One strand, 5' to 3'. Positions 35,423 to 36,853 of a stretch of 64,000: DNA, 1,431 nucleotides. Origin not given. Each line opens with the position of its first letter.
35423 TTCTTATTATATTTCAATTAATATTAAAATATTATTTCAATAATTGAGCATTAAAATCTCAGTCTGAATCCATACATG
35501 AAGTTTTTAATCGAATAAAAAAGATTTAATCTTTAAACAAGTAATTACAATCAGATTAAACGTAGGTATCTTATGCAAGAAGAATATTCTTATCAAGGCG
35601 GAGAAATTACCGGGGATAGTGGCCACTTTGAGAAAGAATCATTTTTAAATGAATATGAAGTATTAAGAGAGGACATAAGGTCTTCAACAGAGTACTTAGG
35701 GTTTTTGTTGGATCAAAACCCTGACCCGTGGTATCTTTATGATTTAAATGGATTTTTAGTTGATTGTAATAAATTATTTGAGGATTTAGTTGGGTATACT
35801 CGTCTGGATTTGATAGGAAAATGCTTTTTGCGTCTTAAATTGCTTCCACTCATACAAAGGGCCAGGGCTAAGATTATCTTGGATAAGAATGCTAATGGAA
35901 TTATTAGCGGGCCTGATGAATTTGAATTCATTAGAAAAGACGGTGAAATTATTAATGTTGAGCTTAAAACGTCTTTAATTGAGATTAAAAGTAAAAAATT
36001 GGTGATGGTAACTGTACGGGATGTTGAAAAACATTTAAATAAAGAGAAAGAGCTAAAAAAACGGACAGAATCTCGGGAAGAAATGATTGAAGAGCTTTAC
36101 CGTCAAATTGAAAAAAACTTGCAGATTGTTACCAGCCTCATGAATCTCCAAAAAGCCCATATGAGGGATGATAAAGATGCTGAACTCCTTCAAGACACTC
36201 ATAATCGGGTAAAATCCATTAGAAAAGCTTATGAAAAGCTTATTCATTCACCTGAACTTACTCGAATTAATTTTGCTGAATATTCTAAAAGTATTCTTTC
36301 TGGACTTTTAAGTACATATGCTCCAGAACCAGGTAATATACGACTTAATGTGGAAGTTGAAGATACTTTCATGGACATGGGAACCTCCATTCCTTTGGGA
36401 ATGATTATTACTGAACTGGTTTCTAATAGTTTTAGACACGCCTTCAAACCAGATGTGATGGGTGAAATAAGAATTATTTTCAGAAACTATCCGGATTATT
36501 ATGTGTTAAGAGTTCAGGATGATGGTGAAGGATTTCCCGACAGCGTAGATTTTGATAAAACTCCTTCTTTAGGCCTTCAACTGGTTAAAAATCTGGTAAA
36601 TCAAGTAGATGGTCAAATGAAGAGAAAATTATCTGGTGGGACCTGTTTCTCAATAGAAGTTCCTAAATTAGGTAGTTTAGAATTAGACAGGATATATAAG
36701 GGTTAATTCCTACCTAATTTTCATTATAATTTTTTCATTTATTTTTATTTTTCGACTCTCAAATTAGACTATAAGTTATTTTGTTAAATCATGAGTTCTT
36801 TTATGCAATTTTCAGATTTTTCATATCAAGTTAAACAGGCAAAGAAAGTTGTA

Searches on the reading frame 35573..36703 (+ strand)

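Call 51: search_protein_families(library=pfam, proteins=[window:35573-36703:+], max_evalue=0.00001)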
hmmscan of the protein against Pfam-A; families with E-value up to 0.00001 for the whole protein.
window:35573-36703:+ (377 aa): 4 families
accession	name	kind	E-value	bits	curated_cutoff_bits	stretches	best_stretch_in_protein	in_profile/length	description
PF07568.18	HisKA_2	-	6.6e-14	52.2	22.3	1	179-249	6-76/76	Histidine kinase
PF02518.31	HATPase_c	-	4.4e-11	43.7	26.4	1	272-365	3-109/111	Histidine kinase-, DNA gyrase B-, and HSP90-like ATPase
PF13426.13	PAS_9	-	6.4e-08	33.3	27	1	55-151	6-101/103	PAS domain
PF13581.12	HATPase_c_2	-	8.9e-08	32.6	27.4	1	276-351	33-116/127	Histidine kinase-like ATPase domain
